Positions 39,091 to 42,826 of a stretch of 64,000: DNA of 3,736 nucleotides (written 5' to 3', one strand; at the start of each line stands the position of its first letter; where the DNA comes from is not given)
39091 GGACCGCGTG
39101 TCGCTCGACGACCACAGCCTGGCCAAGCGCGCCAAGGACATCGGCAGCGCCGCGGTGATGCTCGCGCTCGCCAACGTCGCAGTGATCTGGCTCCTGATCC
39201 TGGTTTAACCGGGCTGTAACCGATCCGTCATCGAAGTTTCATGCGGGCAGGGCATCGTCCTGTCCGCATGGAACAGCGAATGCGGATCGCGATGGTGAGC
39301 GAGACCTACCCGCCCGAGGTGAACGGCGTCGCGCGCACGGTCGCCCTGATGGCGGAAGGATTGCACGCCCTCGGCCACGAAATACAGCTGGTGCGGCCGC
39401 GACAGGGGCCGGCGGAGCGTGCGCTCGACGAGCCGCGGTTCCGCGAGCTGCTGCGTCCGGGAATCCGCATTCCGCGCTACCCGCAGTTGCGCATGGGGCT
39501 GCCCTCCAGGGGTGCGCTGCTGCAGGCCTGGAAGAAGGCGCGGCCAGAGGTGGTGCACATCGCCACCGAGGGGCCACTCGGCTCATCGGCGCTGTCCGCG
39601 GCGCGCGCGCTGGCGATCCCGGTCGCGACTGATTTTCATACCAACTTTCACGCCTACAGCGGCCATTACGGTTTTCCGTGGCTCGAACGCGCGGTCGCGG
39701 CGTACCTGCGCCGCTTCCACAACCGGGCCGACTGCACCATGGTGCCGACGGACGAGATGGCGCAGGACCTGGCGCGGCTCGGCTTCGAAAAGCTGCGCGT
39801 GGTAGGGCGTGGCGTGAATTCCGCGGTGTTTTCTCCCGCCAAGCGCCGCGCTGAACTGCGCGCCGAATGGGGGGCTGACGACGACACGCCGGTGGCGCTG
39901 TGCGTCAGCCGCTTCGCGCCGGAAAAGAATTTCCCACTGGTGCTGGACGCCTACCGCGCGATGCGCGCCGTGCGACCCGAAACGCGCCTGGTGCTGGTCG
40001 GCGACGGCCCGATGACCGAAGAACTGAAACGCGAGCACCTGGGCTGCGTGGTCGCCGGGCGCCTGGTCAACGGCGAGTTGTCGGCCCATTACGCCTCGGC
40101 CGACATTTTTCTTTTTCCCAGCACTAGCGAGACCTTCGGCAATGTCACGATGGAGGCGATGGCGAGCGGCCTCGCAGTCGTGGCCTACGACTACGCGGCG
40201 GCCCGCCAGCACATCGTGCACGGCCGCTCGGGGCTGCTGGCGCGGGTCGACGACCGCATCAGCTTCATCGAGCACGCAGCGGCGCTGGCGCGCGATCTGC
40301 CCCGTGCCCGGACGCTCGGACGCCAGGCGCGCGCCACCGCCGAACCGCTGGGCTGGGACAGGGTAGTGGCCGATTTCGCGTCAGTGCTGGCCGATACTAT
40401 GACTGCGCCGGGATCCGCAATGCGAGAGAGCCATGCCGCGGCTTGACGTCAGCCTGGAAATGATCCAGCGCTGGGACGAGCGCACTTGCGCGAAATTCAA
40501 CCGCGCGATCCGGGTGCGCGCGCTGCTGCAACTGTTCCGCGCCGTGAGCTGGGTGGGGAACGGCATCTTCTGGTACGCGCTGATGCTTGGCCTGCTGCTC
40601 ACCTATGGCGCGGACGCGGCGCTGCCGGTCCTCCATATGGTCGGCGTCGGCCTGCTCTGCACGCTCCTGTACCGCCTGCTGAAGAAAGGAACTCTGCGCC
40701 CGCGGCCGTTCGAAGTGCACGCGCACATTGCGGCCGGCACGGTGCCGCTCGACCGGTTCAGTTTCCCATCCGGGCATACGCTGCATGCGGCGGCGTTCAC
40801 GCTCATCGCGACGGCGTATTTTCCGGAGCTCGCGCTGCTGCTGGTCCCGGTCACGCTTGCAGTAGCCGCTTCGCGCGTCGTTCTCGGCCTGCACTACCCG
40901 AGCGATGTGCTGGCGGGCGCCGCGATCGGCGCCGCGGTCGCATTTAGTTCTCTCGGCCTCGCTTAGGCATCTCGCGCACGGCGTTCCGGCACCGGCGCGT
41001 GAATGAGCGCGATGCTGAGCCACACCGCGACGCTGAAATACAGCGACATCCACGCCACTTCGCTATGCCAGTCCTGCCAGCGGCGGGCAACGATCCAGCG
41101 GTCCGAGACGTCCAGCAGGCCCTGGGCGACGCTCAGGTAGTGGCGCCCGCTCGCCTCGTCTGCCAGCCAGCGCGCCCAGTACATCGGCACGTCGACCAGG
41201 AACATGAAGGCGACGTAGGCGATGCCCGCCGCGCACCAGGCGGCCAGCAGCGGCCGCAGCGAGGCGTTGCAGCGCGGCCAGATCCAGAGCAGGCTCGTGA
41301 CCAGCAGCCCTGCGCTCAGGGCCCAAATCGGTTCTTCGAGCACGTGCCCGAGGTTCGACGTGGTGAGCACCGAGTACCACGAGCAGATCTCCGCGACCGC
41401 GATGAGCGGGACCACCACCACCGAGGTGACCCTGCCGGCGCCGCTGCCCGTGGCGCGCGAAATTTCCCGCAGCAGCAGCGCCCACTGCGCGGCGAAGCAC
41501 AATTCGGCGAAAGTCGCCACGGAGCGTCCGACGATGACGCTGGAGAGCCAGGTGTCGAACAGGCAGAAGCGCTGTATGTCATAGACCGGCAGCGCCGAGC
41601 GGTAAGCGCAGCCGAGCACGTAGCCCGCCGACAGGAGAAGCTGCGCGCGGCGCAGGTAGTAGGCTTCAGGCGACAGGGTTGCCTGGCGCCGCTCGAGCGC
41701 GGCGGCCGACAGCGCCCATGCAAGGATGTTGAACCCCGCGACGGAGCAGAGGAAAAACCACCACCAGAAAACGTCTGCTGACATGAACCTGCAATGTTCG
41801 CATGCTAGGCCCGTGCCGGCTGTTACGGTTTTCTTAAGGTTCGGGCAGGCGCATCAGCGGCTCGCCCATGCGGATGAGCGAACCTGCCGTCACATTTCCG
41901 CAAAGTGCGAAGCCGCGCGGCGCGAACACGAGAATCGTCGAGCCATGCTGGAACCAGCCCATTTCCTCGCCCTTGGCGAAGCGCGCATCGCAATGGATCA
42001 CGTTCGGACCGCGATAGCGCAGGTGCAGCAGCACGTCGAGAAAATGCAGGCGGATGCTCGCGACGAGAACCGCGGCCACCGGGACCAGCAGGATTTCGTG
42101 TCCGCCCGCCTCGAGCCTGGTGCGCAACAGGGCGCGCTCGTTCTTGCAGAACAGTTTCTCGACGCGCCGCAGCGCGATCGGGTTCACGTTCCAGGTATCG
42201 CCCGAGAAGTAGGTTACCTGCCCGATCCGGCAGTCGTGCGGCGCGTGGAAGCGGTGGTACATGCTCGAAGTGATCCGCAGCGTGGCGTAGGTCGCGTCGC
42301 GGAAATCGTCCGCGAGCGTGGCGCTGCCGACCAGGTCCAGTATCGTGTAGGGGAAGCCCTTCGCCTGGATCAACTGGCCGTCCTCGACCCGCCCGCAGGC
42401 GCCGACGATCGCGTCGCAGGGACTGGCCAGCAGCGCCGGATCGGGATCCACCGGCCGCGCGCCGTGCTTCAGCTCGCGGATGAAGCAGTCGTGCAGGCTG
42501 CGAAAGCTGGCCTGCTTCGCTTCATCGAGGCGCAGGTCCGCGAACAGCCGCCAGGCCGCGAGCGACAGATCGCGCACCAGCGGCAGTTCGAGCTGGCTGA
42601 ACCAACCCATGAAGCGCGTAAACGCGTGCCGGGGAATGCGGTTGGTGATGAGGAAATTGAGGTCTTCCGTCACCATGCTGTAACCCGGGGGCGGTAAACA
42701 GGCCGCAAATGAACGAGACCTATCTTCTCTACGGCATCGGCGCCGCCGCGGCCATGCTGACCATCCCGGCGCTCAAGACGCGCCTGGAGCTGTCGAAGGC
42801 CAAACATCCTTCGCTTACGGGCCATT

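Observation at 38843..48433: Candidate undescribed Pho-regulated membrane-lipid head-group system (GT4 x2, PAP2, PlcP-like, PSD-like, class-III aminotransferase, PssA-like, two unknown membrane proteins)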

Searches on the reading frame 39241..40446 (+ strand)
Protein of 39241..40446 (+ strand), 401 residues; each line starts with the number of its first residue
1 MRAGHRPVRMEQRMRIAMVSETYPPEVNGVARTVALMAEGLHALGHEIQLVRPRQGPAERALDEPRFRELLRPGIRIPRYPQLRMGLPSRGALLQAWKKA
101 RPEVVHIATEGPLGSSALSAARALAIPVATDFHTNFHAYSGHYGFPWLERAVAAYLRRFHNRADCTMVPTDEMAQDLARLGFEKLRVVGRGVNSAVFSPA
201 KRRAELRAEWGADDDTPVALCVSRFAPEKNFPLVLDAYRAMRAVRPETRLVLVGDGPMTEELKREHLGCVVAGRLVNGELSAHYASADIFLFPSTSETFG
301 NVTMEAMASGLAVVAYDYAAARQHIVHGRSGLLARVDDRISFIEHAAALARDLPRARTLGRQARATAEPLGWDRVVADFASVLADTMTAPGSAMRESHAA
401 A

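Call 3: search_protein_families(library=pfam, proteins=[window:39241-40446:+], max_evalue=0.01)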
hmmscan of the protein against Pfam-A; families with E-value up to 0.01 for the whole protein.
window:39241-40446:+ (401 aa): 6 families
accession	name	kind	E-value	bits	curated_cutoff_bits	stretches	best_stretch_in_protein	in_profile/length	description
PF13439.12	Glyco_transf_4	-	3.1e-30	105.9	28.5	1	27-194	1-168/170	Glycosyltransferase Family 4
PF00534.26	Glycos_transf_1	-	4.4e-28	98.4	26.4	1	203-365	2-171/172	Glycosyl transferases group 1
PF13692.12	Glyco_trans_1_4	-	4.8e-28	98.6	27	1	217-352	2-142/142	Glycosyl transferases group 1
PF13579.12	Glyco_trans_4_4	-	3e-25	89.9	29.7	1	28-188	1-155/158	Glycosyl transferase 4-like domain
PF20706.3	GT4-conflict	-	0.0002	20.9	26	1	216-315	197-310/385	Family 4 Glycosyltransferase in conflict systems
PF13524.12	Glyco_trans_1_2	-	0.00033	21.1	25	1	243-366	8-128/144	Glycosyl transferase-like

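Call 6: search_protein_families(library=ncbifam, proteins=[window:39241-40446:+], max_evalue=0.01)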
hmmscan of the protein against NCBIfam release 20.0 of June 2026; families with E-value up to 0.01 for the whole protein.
window:39241-40446:+ (401 aa): 38 families (the best 25 are shown)
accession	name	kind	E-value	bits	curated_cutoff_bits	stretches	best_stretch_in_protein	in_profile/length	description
NF053787.1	GlcN_PG_synth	equivalog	5.4e-43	147.2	480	1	73-380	55-353/361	N-acetylglucosaminyl phosphatidylglycerol synthase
NF049988.1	MGlcDAGSynMgs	equivalog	3.6e-31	108.9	400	1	14-338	1-341/398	alpha-monoglucosyldiacylglycerol synthase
TIGR03999.1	thiol_BshA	equivalog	7.1e-22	77.8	273.7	1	184-380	168-367/375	N-acetyl-alpha-D-glucosaminyl L-malate synthase BshA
TIGR03449.1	mycothiol_MshA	equivalog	1.2e-21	77.1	462.5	1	161-386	163-403/406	D-inositol-3-phosphate glycosyltransferase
TIGR03088.1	stp2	hypoth_equivalog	1.5e-21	76.9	409.05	1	98-384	78-371/374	TIGR03088 family PEP-CTERM/XrtA system glycosyltransferase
TIGR04047.1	MSMEG_0565_glyc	hypoth_equivalog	2.8e-21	76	259.85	1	29-376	14-364/373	MSMEG_0565 family glycosyltransferase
TIGR04063.1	stp3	hypoth_equivalog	2.5e-20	72.7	442.05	1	32-383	19-392/397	TIGR04063 family PEP-CTERM/XrtA system glycosyltransferase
TIGR02149.1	glgA_Coryne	subfamily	2.3e-17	63.2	302.4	1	179-375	165-379/391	glycogen synthase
NF041876.1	EPS_EpsE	equivalog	3.7e-16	59.3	400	1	170-368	173-377/389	exopolysaccharide biosynthesis GT4 family glycosyltransferase EpsE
TIGR04157.1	glyco_rSAM_CFB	subfamily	2.1e-15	56.6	400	1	169-336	179-350/406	TIGR04157 family glycosyltransferase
NF038229.1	Glyco4_Geo_Pelo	equivalog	3.8e-15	55.7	400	1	92-366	46-315/338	GPMC system family 4 glycosyltransferase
NF053513.1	Gtran_IagA_BgsA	equivalog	5.2e-14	52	460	1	100-334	42-283/333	LTA glycolipid anchor biosynthesis glycosyltransferase, IagA/BgsA family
NF047684.1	TeichurnBiosyTuaC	equivalog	2.8e-13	49.6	550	1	99-317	106-320/391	teichuronic acid biosynthesis protein TuaC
NF038295.1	EPS_HpsP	equivalog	4.6e-13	48.9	550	1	187-376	180-377/388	hormogonium polysaccharide biosynthesis glycosyltransferase HpsP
NF007640.0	PRK10307.1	subfamily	2.1e-11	43.4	276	1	159-384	168-405/411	WcaI family glycosyltransferase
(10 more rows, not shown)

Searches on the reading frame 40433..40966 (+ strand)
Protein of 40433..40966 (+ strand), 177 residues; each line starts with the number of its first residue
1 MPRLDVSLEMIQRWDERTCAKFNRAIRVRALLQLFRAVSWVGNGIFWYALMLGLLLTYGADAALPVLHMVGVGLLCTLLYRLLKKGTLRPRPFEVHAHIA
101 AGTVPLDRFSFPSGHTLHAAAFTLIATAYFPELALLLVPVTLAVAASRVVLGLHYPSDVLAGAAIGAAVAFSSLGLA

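Call 3: search_protein_families(library=pfam, proteins=[window:40433-40966:+], max_evalue=0.01)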
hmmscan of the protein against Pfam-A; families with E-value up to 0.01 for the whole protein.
window:40433-40966:+ (177 aa): 3 families
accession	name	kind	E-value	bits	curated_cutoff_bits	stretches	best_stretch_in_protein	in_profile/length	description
PF01569.27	PAP2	-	8.6e-23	80.9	27.2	1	67-171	3-119/130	PAP2 superfamily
PF14378.12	PAP2_3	-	6.8e-09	36.2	27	1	91-169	107-187/190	PAP2 superfamily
PF14360.12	PAP2_C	-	0.00052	21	27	1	113-169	8-68/74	PAP2 superfamily C-terminal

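Call 6: search_protein_families(library=ncbifam, proteins=[window:40433-40966:+], max_evalue=0.01)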
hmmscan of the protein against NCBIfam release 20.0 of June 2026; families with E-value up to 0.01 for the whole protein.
window:40433-40966:+ (177 aa): 5 families
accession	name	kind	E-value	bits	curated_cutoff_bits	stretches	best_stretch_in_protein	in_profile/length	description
NF047884.1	UdeprDiPSep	equivalog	7.8e-13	48.7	250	1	32-174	42-184/188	undecaprenyl-diphosphatase SepP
NF007975.0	PRK10699.1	equivalog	7e-10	38.7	261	1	109-173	157-226/254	phosphatidylglycerophosphatase B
NF008813.0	PRK11837.1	equivalog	1.9e-05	24.7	229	1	108-166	102-161/202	undecaprenyl-diphosphate phosphatase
NF045654.1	APhasePhoC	equivalog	0.00011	21.8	430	1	83-170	132-223/248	acid phosphatase PhoC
NF007159.0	PRK09597.1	equivalog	0.00034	20.4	177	1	108-167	118-178/191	lipid A 1-phosphatase LpxE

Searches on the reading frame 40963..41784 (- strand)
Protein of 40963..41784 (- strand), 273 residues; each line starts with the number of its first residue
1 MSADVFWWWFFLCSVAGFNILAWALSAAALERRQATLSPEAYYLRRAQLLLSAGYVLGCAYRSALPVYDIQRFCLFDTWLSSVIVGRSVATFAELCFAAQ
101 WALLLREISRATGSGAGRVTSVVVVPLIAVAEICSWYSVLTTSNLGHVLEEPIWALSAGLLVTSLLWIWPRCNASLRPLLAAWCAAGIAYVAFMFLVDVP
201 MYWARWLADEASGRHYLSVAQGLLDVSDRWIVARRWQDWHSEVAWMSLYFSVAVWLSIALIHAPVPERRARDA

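Call 3: search_protein_families(library=pfam, proteins=[window:40963-41784:-], max_evalue=0.01)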
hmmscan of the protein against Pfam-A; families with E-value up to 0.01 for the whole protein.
window:40963-41784:- (273 aa): 0 families

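Call 6: search_protein_families(library=ncbifam, proteins=[window:40963-41784:-], max_evalue=0.01)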
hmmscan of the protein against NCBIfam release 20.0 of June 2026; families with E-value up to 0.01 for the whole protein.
window:40963-41784:- (273 aa): 0 families

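Call 61: find_homologous_proteins(query=window:40963-41784:-, max_evalue=0.00001)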
Query window:40963-41784:- (273 aa): 6603 proteins with E <= 0.00001 among 8000 candidates; the best 120 are listed.
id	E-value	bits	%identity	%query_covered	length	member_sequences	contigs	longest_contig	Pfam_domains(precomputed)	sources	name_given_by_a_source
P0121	5.5e-175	599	100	100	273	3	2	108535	-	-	-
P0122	3.3e-161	553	91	99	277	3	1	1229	-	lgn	-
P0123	3.5e-158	543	91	99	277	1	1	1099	-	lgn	-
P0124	6.3e-156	536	89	99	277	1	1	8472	-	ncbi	-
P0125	3.4e-154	530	89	99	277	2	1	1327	-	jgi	jgi:hypothetical protein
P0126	8.9e-154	529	88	99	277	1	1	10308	-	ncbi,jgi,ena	jgi:hypothetical protein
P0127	2.7e-153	527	87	99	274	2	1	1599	-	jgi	jgi:hypothetical protein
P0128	2.1e-152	525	85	100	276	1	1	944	-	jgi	-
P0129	3.2e-152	524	87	99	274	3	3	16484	-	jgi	jgi:hypothetical protein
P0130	7.8e-152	523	87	98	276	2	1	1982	-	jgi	jgi:hypothetical protein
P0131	1.5e-151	522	86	100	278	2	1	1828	-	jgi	-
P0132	2.1e-151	521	88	99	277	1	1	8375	-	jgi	jgi:hypothetical protein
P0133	2.0e-150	518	86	100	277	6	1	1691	-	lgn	-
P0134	2.7e-150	518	86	99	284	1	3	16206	-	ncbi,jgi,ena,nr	ncbi:MAG TPA: hypothetical protein VMT02_07095 [Burkholderiales bacterium]|jgi:hypothetical protein|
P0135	3.7e-150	517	87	95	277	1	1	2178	-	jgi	-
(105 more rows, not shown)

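Call 65: predict_structure(alignment_id=A3)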
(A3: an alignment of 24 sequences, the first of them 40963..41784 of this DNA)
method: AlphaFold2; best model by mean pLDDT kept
length: 273 residues; sequences in the alignment: 24
mean_pLDDT: 79.9   pTM: 0.77
mean pLDDT of the five models: 79.9, 78.6, 77.5, 75.2, 74.7
residues with pLDDT >= 90: 67; 70-90: 152; 50-70: 32; < 50: 22
segments of 3 or more residues with pLDDT < 50: 67-76, 228-233, 268-273
pLDDT, mean of each block of 10 residues (from residue 1): 75 88 93 89 90 84 59 48 75 89 86 88 95 89 88 92 88 81 87 89 88 82 60 58 69 78 61 42
secondary structure, 60 per line:
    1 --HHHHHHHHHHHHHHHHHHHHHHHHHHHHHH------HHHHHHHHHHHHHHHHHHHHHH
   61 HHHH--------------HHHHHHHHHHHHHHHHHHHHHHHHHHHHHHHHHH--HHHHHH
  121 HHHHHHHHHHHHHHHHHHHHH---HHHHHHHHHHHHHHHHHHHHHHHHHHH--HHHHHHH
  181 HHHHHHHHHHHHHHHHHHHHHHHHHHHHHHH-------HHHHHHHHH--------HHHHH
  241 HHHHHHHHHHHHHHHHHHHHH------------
elements in order: H3-32 H39-64 H79-112 H115-141 H145-171 H174-211 H219-227 H236-261

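Call 67: fold_search(model_id=the predicted structure, library=pdb)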
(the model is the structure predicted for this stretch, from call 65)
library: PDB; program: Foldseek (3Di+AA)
matches with E <= 10: 1006; with E <= 0.001: 0
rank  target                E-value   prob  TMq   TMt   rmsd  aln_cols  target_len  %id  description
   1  8r0l_A                2.2e-02  1.00  0.40  0.39   8.4       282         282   12  Cryo-EM structure of the microbial rhodopsin CryoR1 at pH 8.0 in nanodisc (released 2025-05-14)
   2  9kfi_C                3.0e-02  0.97  0.33  0.31  10.0       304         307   13  Cryo-EM structure of the human relaxin family peptide receptor 3 in complex with relaxin-3 and G protein (released 2025-08-13)
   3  5azd_A                3.1e-02  1.00  0.45  0.48   9.1       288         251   11  Crystal structure of thermophilic rhodopsin. (released 2016-04-27)
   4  5azd_B                3.6e-02  0.98  0.33  0.35  16.2       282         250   11  Crystal structure of thermophilic rhodopsin. (released 2016-04-27)
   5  9iqt_R                3.9e-02  1.00  0.47  0.45   7.2       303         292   11  structure of niacin-HCA2-Gi (released 2024-10-02)
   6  8r0p_A                5.6e-02  1.00  0.53  0.51   7.4       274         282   11  Cryo-EM structure of the microbial rhodopsin CryoR2 at pH 8.0 in detergent (released 2025-05-14)
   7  5azd_D                6.4e-02  0.99  0.44  0.47   9.3       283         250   11  Crystal structure of thermophilic rhodopsin. (released 2016-04-27)
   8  8r98_A                7.4e-02  0.99  0.47  0.46   8.8       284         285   13  Crystal structure of the cryorhodopsin CryoR2 at pH 4.6, type B crystals, illuminated state (released 2024-12-11)
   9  9llf_R                7.4e-02  0.97  0.44  0.45  10.2       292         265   12  Cryo-EM structure of D1R-Gs in complex with de novo designed GEM targeting TM3/4/5 (released 2026-03-04)
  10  9tbd_A                7.7e-02  0.90  0.35  0.35  10.4       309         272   10  Cryo-EM structure of the light-driven sodium pump ErNaR in the pentameric form (released 2025-12-17)
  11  7o8v                  8.1e-02  0.98  0.44  0.45  10.2       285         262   12  NmHR light state structure at 55 ms (50 - 60 ms) after photoexcitation determined by serial millisecond crystallography (released 2022-02-09)
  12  7y24_E                8.4e-02  0.94  0.38  0.37  10.8       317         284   11  Cryo-EM structure of the octreotide-bound SSTR2-miniGo-scFv16 complex (released 2022-10-19)
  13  7xjj_E                8.8e-02  0.91  0.34  0.34  10.8       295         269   12  Cryo-EM structure of the galanin-bound GALR1-miniGo complex (released 2023-05-03)
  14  7t6s_R                9.7e-02  0.97  0.43  0.41   8.3       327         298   11  Structure of the human FPR2-Gi complex with compound C43 (released 2022-03-30)
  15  7vgt                  1.0e-01  0.99  0.47  0.48   9.0       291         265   12  Time-resolved serial femtosecond crystallography structure of light-driven chloride ion-pumping rhodopsin, NM-R3: restin (released 2022-02-16)
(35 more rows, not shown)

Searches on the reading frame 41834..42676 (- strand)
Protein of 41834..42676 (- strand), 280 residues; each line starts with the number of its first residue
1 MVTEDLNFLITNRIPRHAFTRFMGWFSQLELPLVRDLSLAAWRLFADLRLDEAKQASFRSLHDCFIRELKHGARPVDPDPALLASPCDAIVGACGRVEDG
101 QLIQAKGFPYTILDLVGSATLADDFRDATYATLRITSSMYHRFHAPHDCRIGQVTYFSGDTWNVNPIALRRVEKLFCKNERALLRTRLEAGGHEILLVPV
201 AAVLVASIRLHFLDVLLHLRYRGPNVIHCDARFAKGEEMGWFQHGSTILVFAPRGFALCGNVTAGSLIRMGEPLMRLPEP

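Call 6: search_protein_families(library=ncbifam, proteins=[window:41834-42676:-], max_evalue=0.01)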
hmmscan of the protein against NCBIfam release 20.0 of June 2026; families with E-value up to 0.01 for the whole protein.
window:41834-42676:- (280 aa): 5 families
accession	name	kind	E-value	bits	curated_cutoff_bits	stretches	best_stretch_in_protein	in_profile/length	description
TIGR00163.1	PS_decarb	equivalog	1.9e-46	158.1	111.75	1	51-274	5-239/243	archaetidylserine decarboxylase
NF003038.0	PRK03934.1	equivalog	1e-38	132.7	285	1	51-271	40-260/267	phosphatidylserine decarboxylase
NF002853.0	PRK03140.1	equivalog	3.2e-37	128.3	307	1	52-274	50-255/262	phosphatidylserine decarboxylase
NF001941.0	PRK00723.1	equivalog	3.1e-33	115.3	371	1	18-251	44-261/297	phosphatidylserine decarboxylase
NF003680.0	PRK05305.1-5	equivalog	0.0024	17.2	262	0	141-255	101-193/217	phosphatidylserine decarboxylase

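Call 7: search_protein_families(library=pfam, proteins=[window:41834-42676:-], max_evalue=1)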
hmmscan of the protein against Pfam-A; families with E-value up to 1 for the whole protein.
window:41834-42676:- (280 aa): 1 family
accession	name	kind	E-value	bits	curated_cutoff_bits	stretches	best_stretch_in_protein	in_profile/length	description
PF02666.20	PS_Dcarbxylase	-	2.7e-52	177.7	22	1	61-275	1-197/198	Phosphatidylserine decarboxylase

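Call 19: search_solved_structures(query=window:41834-42676:-, max_evalue=0.01, show_alignments=2)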
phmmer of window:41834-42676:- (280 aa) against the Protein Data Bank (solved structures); distinct sequences matched with E-value up to 0.01: 2.
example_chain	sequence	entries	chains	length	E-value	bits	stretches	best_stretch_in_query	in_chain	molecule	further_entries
7cnw_A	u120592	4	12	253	2.5e-28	102.3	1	14-211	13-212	Phosphatidylserine decarboxylase beta chain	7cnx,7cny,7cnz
6l06_A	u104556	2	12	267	2.9e-28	102.1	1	14-211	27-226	Phosphatidylserine decarboxylase beta chain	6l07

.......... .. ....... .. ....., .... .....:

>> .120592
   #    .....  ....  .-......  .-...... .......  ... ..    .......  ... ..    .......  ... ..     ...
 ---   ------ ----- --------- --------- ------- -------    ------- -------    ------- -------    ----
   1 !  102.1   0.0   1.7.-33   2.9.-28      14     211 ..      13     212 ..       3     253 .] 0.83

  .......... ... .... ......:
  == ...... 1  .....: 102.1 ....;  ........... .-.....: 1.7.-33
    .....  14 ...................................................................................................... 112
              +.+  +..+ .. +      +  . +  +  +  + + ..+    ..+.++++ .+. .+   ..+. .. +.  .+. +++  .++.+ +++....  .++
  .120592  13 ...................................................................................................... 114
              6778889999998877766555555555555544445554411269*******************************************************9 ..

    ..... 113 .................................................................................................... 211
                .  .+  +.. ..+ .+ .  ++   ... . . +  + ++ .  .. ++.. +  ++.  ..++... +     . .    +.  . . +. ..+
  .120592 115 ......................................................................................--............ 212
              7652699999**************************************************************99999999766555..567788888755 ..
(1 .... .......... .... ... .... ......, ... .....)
